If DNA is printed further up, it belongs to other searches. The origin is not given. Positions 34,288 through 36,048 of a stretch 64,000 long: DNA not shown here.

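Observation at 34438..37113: DDAH gene directly followed by a pyrrolysine-free MtmB (monomethylamine methyltransferase) homologue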

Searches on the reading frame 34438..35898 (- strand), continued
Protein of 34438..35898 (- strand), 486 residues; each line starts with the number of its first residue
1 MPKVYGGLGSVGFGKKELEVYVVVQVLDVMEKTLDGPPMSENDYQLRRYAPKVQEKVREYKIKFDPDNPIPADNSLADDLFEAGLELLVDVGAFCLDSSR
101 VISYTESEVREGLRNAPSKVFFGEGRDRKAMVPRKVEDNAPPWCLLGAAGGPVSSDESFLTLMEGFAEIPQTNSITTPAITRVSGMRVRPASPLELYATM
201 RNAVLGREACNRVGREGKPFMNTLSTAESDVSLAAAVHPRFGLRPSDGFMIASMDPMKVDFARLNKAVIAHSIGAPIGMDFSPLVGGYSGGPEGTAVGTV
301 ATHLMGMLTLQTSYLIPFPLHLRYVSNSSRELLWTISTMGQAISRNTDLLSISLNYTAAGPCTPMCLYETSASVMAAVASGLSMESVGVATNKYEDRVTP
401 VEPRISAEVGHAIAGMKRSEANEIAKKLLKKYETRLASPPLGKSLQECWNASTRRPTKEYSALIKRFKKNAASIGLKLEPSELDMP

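Call 17: find_encoding_contigs(protein=P0001, flank=10000, max_places=3)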
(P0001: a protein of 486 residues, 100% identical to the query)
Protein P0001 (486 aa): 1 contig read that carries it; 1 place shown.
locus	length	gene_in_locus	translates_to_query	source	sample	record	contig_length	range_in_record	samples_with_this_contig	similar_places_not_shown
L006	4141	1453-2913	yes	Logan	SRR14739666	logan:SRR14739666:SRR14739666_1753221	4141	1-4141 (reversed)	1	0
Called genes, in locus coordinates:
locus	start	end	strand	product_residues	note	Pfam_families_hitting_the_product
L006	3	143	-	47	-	?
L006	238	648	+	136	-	-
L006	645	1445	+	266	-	PF02274:ADI (faint), PF19420:DDAH_eukar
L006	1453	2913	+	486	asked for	PF05369:MtmB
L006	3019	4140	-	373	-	?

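Call 26: find_related_loci(query=A1, collection=genome_contigs, flank=10000)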
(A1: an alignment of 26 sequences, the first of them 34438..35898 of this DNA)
Query A1 (486 aa) in genome_contigs; peptide patterns used: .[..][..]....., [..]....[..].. (x = any residue, [..] = any of these).
89 stretches matched a pattern; 69 encode a relative of the query (tblastn E <= 1e-3); 69 distinct loci.
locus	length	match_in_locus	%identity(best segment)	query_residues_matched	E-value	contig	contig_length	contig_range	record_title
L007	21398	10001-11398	91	21-486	0e+0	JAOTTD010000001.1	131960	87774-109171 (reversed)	MAG: Thermoplasmata archaeon isolate 13_Jan_SF_Bin61 13_Jan_SF_Bin61_scaffold_5_c1, whole genome shotgun sequence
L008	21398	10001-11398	89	21-486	0e+0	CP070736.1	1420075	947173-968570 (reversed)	MAG: Methanobacteriota archaeon isolate bin4 chromosome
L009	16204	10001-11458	86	1-486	0e+0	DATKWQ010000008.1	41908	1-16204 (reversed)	MAG TPA_asm: Thermoplasmata archaeon isolate SMAG_U14167 k141_2445208, whole genome shotgun sequence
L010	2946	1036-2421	89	23-484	0e+0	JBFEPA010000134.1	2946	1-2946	MAG: Thermoplasmata archaeon isolate Mix_mud04.2021.02.60 k141_2439268_length_2946_cov_11.5772, whole genome shotgun seq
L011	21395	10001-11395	88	22-486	0e+0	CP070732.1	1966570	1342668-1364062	MAG: Methanobacteriota archaeon isolate bin41 chromosome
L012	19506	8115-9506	88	23-486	0e+0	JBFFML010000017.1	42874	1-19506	MAG: Thermoplasmata archaeon isolate Mix_mud18.2022.04.47 k141_960702_length_42874_cov_21.3956, whole genome shotgun seq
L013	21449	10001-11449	82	4-486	0e+0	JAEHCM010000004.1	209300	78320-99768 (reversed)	MAG: Thermoplasmata archaeon isolate SG225.bin4 NODE_4_length_209300_cov_10.349173, whole genome shotgun sequence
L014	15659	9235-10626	84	23-486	0e+0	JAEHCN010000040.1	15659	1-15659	MAG: Thermoplasmata archaeon isolate Hel0.bin85 NODE_9532_length_15659_cov_2.468903, whole genome shotgun sequence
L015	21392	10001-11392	82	23-486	0e+0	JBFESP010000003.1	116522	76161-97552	MAG: Thermoplasmata archaeon isolate Mix_mud06.2021.04.53 k141_635562_length_116522_cov_19.1848, whole genome shotgun se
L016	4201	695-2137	79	2-486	0e+0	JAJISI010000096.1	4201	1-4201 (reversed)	MAG: Thermoplasmatota archaeon isolate bin18 bin18_BA.02.16-18_bin.27.strict_96, whole genome shotgun sequence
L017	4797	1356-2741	76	19-480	0e+0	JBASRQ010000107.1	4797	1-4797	MAG: Thermoplasmata archaeon isolate MFD13565_ilm_asm_bin2 k127_72921, whole genome shotgun sequence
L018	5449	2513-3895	75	20-480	0e+0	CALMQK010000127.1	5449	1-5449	MAG TPA_asm: uncultured euryarchaeote isolate ERR2868536_bin.126_CONCOCT_v1.1_MAG genome assembly, contig: ERZ841185.312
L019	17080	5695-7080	75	19-480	0e+0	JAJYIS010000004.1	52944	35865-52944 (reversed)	MAG: Thermoplasmata archaeon isolate DBS2-1.bin12 NODE_1007_length_52944_cov_1.230059, whole genome shotgun sequence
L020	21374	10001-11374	76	23-480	0e+0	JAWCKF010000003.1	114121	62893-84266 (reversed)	MAG: Thermoplasmata archaeon isolate JZ-2_201705_bins_126 JZ-2_201705_bins_126_scaffold_3, whole genome shotgun sequence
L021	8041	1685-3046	74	23-476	0e+0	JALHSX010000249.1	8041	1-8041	MAG: Thermoplasmata archaeon isolate PFL9 seq_3452476, whole genome shotgun sequence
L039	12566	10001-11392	71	19-482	0e+0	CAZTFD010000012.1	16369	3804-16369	MAG TPA_asm: uncultured Thermoplasmata archaeon isolate binchicken_co364_9 genome assembly, contig: NODE_4109_length_163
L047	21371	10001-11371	68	23-479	0e+0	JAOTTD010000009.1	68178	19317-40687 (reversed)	MAG: Thermoplasmata archaeon isolate 13_Jan_SF_Bin61 13_Jan_SF_Bin61_scaffold_21_c1, whole genome shotgun sequence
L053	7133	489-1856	67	23-478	0e+0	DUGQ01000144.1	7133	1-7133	TPA_asm: Thermoplasmata archaeon isolate UBA10834 contig_68087, whole genome shotgun sequence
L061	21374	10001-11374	65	19-476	0e+0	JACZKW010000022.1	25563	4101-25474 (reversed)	MAG: Thermoplasmata archaeon isolate MAG55 euryarchaeota_1_contig_235191, whole genome shotgun sequence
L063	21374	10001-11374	65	19-476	0e+0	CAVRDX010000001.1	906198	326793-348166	MAG: uncultured Thermoplasmata archaeon isolate MFD04716.bin.2.147 genome assembly, contig: contig_15924, whole genome s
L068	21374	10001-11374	66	19-476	0e+0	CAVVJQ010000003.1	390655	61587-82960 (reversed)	MAG: uncultured Thermoplasmata archaeon isolate MFD04716.bin.2.227 genome assembly, contig: contig_89632, whole genome s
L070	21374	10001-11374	65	19-476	0e+0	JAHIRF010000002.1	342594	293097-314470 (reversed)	MAG: Thermoplasmatota archaeon isolate MM_PC_MetaG.mb.116 MM_PC_MetaG.mb.116_k141_263080, whole genome shotgun sequence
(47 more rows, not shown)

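Call 33: search_protein_representatives(protein=window:34438-35898:-)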
Query: 486 residues. Proteins with E-value up to 0.001 (for the whole library): 974; up to 1e-10: 567; up to 1e-30: 220. The best 150 are listed.
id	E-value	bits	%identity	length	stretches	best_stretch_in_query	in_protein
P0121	1.4e-113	396.8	41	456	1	24-478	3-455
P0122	3.0e-108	379.2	40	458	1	27-478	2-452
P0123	8.2e-108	377.7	42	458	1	26-476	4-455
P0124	6.5e-106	371.5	41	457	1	26-477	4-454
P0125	7.7e-99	348.2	37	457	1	25-476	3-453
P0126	4.1e-98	345.8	39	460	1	27-478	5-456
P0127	4.9e-98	345.5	38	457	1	24-478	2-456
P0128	9.5e-95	334.7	40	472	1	28-472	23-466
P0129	4.7e-93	329.1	38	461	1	29-477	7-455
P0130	2.2e-91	323.6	85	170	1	24-192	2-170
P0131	9.9e-90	318.1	35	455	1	24-478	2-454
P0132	1.5e-87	311.0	37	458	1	24-477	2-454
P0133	1.1e-86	308.1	36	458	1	25-478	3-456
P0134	1.5e-86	307.6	38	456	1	24-478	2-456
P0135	3.0e-86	306.7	36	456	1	26-476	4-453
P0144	9.4e-80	285.2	51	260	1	221-477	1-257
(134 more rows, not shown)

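Call 36: list_cluster_members(proteins=[P0121, P0122, P0123, P0124, P0125, P0126, P0127, P0128, P0129, P0144])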
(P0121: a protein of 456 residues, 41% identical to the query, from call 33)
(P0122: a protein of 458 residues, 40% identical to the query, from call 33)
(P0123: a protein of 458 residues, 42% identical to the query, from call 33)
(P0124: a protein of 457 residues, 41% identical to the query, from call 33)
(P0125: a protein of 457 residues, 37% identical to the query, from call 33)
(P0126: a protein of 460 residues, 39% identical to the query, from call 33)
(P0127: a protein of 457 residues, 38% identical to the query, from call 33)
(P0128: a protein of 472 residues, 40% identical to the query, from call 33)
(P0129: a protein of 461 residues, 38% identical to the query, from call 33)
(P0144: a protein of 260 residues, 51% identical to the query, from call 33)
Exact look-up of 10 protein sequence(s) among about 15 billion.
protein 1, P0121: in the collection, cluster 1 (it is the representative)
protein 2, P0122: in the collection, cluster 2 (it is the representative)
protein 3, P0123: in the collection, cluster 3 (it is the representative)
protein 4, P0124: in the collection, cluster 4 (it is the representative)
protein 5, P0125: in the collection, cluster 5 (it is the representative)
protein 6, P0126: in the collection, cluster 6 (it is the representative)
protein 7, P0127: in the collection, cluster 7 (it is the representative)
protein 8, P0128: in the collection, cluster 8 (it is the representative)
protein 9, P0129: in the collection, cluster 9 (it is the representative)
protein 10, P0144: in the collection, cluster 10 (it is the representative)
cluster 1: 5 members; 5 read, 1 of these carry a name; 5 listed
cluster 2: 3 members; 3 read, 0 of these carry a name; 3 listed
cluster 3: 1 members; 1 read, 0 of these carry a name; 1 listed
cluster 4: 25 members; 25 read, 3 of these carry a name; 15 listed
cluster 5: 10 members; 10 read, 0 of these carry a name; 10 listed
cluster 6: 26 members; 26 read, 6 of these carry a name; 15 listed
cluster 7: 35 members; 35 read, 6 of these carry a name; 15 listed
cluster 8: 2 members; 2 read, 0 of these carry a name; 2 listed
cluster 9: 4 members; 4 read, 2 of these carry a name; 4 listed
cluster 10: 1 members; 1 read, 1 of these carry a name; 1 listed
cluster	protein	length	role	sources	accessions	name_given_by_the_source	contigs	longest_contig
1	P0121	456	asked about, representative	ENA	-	-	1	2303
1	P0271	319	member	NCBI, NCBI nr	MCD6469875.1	monomethylamine:corrinoid methyltransferase, partial [Candidatus Bathyarchaeota archaeon] | monomethylamine:corrinoid methyltransferase [Candidatus Bathyarchaeota archaeon]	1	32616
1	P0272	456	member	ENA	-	-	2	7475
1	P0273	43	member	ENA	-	-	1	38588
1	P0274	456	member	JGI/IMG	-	-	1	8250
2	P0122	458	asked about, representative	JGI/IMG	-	-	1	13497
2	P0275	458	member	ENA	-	-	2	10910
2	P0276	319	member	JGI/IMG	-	-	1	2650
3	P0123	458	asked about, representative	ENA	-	-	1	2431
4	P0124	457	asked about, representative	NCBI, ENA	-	-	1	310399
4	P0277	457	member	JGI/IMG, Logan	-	methylamine--corrinoid protein Co-methyltransferase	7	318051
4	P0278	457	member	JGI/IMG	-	methylamine--corrinoid protein Co-methyltransferase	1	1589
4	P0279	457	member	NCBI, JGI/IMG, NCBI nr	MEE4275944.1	MAG: monomethylamine:corrinoid methyltransferase [Thermoleophilia bacterium] | hypothetical protein | monomethylamine:corrinoid methyltransferase [Thermoleophilia bacterium]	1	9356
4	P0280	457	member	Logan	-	-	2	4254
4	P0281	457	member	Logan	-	-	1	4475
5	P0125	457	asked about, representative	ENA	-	-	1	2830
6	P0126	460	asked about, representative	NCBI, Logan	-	-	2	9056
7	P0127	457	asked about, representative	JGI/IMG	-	-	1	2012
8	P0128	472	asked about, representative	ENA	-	-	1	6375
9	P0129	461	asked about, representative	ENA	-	-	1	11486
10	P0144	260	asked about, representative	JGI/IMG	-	methylamine--corrinoid protein Co-methyltransferase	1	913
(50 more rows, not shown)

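Call 37: search_protein_families(library=pfam, proteins=[L070:3324-5477:-, L070:5525-6379:-, L070:6456-7211:+, L070:7215-7823:-, L070:8373-9245:-, L070:9345-10007:+, L070:11491-12501:+, L070:12989-13618:-, L070:13596-14741:-, L039:11411-12361:-], max_evalue=0.001)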
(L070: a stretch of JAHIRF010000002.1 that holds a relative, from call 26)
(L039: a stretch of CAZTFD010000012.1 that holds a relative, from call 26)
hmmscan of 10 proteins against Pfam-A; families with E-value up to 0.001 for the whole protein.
L070:3324-5477:- (717 aa): 1 family
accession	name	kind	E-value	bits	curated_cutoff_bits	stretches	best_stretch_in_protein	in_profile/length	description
PF00174.25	Oxidored_molyb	-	1.2e-16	61.3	24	1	445-558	63-164/169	Oxidoreductase molybdopterin binding domain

L070:5525-6379:- (284 aa): 1 family
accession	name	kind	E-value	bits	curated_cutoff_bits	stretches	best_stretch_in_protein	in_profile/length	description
PF18761.7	Heliorhodopsin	-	8.3e-97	323.7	26.7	1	39-283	1-242/242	Heliorhodopsin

L070:6456-7211:+ (251 aa): 2 families
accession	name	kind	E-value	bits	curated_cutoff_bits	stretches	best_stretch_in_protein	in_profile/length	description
PF02274.22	ADI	-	4.8e-09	36.2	22.8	0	109-169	182-251/377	Arginine deiminase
PF19420.4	DDAH_eukar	-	1.9e-08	34.4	23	1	30-148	25-158/291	N,N dimethylarginine dimethylhydrolase, eukaryotic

L070:7215-7823:- (202 aa): 6 families
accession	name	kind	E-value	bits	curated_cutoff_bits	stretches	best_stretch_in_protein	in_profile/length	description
PF01022.26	HTH_5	-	7.2e-14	51.8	22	1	18-63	1-46/47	Bacterial regulatory protein, arsR family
PF12840.13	HTH_20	-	5.4e-11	42.7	27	1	16-63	1-49/51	Helix-turn-helix domain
PF21476.4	PF0610-like_N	-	1.9e-07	31.6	33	1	20-55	2-37/50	PF0610-like, N-terminal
PF08279.18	HTH_11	-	3e-05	24.2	25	1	21-60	2-43/55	HTH domain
PF24035.1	DUF7344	-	0.00024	21.9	27.8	0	13-42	1-30/76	Domain of unknown function (DUF7344)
PF13412.12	HTH_24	-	0.00055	19.9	21.9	0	24-63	8-48/48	Winged helix-turn-helix DNA-binding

L070:8373-9245:- (290 aa): 1 family
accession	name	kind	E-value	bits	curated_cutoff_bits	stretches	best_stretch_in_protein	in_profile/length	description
PF00590.25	TP_methylase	-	8.6e-25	88.4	27.8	1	34-255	1-211/212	Tetrapyrrole (Corrin/Porphyrin) Methylases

L070:9345-10007:+ (220 aa): 2 families
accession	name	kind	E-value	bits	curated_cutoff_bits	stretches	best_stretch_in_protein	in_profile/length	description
PF02310.24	B12-binding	-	4.4e-25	88.3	32.1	1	98-210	2-120/121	B12 binding domain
PF02607.22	B12-binding_2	-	5.2e-19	68.7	23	1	12-84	2-73/74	B12 binding domain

L070:11491-12501:+ (336 aa): 13 families
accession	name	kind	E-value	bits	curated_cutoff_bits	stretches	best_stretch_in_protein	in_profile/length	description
PF02475.24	TRM5-TYW2_MTfase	-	3.8e-51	173.7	28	1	151-295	2-150/164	TRM5/TYW2 methyltransferase domain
PF25133.1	TYW2_N_2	-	3e-16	59.7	27.7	1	76-146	9-78/79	TYW2 N-terminal domain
PF18093.7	Trm5_N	-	3.2e-10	40.1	22.7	1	7-50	1-44/47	tRNA methyltransferase 5 N-terminal domain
PF13847.12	Methyltransf_31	-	3.1e-09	37.1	27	1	186-303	4-128/145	Methyltransferase domain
PF05175.20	MTS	-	2.8e-08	34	23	1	187-280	33-134/170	Methyltransferase small domain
PF06325.19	PrmA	-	5.1e-08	33.2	22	1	180-290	156-264/296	Ribosomal protein L11 methyltransferase (PrmA)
PF13649.12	Methyltransf_25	-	1.7e-07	32.3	27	1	189-280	1-97/97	Methyltransferase domain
PF03602.21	Cons_hypoth95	-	2.7e-06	27.6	24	1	182-283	38-149/182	Conserved hypothetical protein 95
PF02005.22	TRM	-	8.2e-05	22.4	27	1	164-281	18-148/376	N2,N2-dimethylguanosine tRNA methyltransferase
PF09445.16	Methyltransf_15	-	0.00015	21.8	22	1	187-254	2-68/165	RNA cap guanine-N2 methyltransferase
PF01189.24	Methyltr_RsmB-F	-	0.00025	21.2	27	1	185-266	8-92/199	16S rRNA methyltransferase RsmB/F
PF00107.32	ADH_zinc_N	-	0.00051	20.4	31.8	0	195-292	1-95/129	Zinc-binding dehydrogenase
PF13578.12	Methyltransf_24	-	0.00053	21.3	26.3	0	210-284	24-102/105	Methyltransferase domain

L070:12989-13618:- (209 aa): 0 families

L070:13596-14741:- (381 aa): 3 families
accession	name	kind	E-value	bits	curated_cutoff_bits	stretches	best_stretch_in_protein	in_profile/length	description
PF05343.19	Peptidase_M42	-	6.2e-88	295.1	23.2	1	55-362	1-292/292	M42 glutamyl aminopeptidase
PF01546.33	Peptidase_M20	-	4.9e-09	36.8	24.6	1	198-368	33-205/206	Peptidase family M20/M25/M40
PF04389.22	Peptidase_M28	-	0.0001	22.6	21.3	0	198-270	30-104/193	Peptidase family M28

L039:11411-12361:- (316 aa): 1 family
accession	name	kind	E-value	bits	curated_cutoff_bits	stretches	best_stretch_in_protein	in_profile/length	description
PF00291.31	PALP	-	1.5e-75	254.8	35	1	18-304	4-295/295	Pyridoxal-phosphate dependent enzyme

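Call 59: predict_structure(alignment_id=A1)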
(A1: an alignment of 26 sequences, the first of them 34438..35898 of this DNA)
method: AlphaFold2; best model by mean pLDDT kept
length: 486 residues; sequences in the alignment: 26
mean_pLDDT: 56.4   pTM: 0.61
mean pLDDT of the five models: 56.4, 48.6, 46.8, 42.6, 39.0
residues with pLDDT >= 90: 1; 70-90: 135; 50-70: 139; < 50: 211
segments of 3 or more residues with pLDDT < 50: 1-21, 122-129, 142-228, 235-238, 240-243, 282-290, 312-328, 350-361, 383-401, 440-456, 482-486
pLDDT, mean of each block of 10 residues (from residue 1): 22 37 60 85 81 86 79 76 87 81 86 66 44 57 40 34 31 23 26 41 46 40 45 49 49 56 65 55 45 67 68 41 45 64 61 35 63 70 45 33 59 74 86 67 39 49 79 77 47
secondary structure, 60 per line:
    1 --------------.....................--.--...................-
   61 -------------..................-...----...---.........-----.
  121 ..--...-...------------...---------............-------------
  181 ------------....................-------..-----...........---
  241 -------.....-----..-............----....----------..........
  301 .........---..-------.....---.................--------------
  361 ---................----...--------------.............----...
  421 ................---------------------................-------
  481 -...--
elements in order: H15-35 H41-59 H74-91 E93-95 E100-102 H106-114 E120-122 E129-131 E144-146 H156-167 H193-212 H227-237 E248-252 H261-272 E277-280 H291-309 H322-326 H330-346 H364-379 E384-386 H401-413 H418-436 H458-473

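Call 63: search_protein_families(library=ncbifam, proteins=[L001:696-1589:+, L001:9349-9996:+], max_evalue=0.00001)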
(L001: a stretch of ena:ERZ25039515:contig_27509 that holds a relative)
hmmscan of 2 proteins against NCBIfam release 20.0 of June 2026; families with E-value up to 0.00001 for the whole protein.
L001:696-1589:+ (297 aa): 4 families
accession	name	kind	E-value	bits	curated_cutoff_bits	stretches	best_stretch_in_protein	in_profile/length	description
NF005719.0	PRK07535.1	domain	1.5e-79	266.9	259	1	27-289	2-264/268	methyltetrahydrofolate:corrinoid/iron-sulfur protein methyltransferase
TIGR02082.1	metH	equivalog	1.6e-40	138.7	1010.85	1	19-256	336-588/1182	methionine synthase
NF040758.1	CODH_ACS_meth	exception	1.4e-35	122.9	370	1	27-280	5-259/261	carbon monoxide dehydrogenase/acetyl-CoA synthase methytransferase subunit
NF007024.0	PRK09490.1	equivalog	4.1e-26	91.1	1497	1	17-254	351-603/1234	methionine synthase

L001:9349-9996:+ (215 aa): 11 families
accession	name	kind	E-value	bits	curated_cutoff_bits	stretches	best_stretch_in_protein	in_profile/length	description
NF047995.1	corrinoid_MtgC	exception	1.6e-62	210.8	310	1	5-211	3-212/215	glycine betaine-specific corrinoid protein MtgC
TIGR02370.1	pyl_corrinoid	subfamily_domain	8.1e-55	185.3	215.3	1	10-204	2-197/197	methyltransferase cognate corrinoid protein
NF041607.1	dimeth_corrin_MtbC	equivalog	2e-52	177.7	350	1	11-209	2-200/203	dimethylamine corrinoid protein MtbC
NF047996.1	corrin_MtgC_2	exception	3.1e-46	157.5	370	1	4-209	2-207/212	glycine betaine-specific corrinoid protein MtgC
NF040669.1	MtaC2_Meth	equivalog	1e-32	113.6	450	1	3-210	39-244/267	methanol--corrinoid protein MtaC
NF040655.1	MtaC_Meth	equivalog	4.2e-31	107.9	420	1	3-214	32-240/253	methanol--corrinoid protein MtaC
TIGR02082.1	metH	equivalog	1.7e-26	92.2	1010.85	1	13-190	653-830/1182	methionine synthase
NF007024.0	PRK09490.1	equivalog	2.7e-24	85.1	1497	1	27-187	682-845/1234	methionine synthase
NF002612.0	PRK02261.1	equivalog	1.4e-11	44.1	110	1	91-155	3-67/148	methylaspartate mutase subunit S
NF052513.1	TransRegCarH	equivalog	8.9e-11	41.6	400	1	6-194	83-261/274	HTH-type transcriptional repressor CarH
TIGR01501.1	MthylAspMutase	equivalog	3e-08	33.5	135.8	1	91-162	1-72/134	methylaspartate mutase subunit S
